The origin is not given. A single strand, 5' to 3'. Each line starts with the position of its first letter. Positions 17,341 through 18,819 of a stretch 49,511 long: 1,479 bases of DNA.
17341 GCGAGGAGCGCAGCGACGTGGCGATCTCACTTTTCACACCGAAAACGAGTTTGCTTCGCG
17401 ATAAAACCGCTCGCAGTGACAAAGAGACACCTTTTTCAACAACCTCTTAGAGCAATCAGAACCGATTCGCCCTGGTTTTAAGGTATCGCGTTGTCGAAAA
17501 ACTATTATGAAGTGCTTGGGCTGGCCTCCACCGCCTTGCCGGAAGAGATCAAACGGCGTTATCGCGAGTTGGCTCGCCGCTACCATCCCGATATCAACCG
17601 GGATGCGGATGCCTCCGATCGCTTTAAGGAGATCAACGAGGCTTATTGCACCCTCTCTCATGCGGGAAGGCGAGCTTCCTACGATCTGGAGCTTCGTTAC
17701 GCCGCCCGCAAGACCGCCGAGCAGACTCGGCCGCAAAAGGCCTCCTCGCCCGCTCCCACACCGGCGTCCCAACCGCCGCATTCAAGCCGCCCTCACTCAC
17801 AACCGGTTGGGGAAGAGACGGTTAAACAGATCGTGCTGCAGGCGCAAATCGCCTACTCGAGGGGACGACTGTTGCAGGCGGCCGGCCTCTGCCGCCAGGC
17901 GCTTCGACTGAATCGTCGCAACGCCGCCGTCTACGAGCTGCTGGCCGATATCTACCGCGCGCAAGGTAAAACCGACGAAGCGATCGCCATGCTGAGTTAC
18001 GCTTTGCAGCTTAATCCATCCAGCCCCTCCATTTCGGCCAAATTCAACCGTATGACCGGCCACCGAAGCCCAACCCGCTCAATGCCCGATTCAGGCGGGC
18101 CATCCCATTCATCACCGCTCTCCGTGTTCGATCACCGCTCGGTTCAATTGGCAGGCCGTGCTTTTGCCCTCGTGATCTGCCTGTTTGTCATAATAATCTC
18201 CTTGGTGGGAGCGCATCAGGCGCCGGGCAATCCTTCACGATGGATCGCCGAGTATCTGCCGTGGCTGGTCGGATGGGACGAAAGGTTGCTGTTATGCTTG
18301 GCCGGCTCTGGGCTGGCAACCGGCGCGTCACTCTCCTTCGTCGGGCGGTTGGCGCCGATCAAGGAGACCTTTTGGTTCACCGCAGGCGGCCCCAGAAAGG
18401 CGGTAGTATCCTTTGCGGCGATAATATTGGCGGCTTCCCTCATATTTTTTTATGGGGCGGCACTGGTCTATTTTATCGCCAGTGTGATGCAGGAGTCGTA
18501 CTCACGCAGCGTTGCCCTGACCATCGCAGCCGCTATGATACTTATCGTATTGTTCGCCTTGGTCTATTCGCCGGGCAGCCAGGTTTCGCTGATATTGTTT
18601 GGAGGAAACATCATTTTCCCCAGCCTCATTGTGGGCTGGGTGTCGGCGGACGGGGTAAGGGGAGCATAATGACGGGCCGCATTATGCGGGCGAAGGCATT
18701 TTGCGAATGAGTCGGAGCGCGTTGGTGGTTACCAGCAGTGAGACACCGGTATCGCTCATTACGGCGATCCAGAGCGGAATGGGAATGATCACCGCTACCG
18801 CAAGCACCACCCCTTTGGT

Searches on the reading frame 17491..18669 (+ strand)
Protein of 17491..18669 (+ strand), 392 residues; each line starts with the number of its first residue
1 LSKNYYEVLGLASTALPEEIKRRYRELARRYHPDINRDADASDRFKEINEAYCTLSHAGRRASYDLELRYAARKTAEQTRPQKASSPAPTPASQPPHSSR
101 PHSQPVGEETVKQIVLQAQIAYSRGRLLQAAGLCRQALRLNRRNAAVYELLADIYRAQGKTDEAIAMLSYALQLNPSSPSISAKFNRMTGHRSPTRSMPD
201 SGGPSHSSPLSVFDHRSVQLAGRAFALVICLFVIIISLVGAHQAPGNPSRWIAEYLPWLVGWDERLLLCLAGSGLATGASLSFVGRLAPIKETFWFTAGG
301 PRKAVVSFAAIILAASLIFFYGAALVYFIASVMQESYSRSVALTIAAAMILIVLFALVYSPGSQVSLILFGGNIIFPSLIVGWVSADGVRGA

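Call 53: search_protein_families(library=pfam, proteins=[window:17491-18669:+], max_evalue=0.0001)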
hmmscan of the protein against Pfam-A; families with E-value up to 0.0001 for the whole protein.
window:17491-18669:+ (392 aa): 8 families
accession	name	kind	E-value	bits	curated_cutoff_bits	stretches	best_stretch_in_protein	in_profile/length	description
PF00226.36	DnaJ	-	2.8e-21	75.8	27.8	1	4-65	1-63/63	DnaJ domain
PF13414.12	TPR_11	-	1.6e-08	34.5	26.8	1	153-181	2-30/42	TPR repeat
PF07719.23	TPR_2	-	2e-08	34.1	27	1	145-177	1-33/34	Tetratricopeptide repeat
PF13432.12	TPR_16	-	2e-07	31.8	32.7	1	116-179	2-65/65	Tetratricopeptide repeat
PF14559.12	TPR_19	-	2.1e-07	31.6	25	1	123-179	3-59/68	Tetratricopeptide repeat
PF00515.34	TPR_1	-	2.6e-07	30.6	27.8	1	146-177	2-33/34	Tetratricopeptide repeat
PF13431.12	TPR_17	-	2.9e-05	24.4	24.4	1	133-166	1-34/34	Tetratricopeptide repeat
PF13428.12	TPR_14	-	9.2e-05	23.2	23.5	0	146-181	2-37/44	Tetratricopeptide repeat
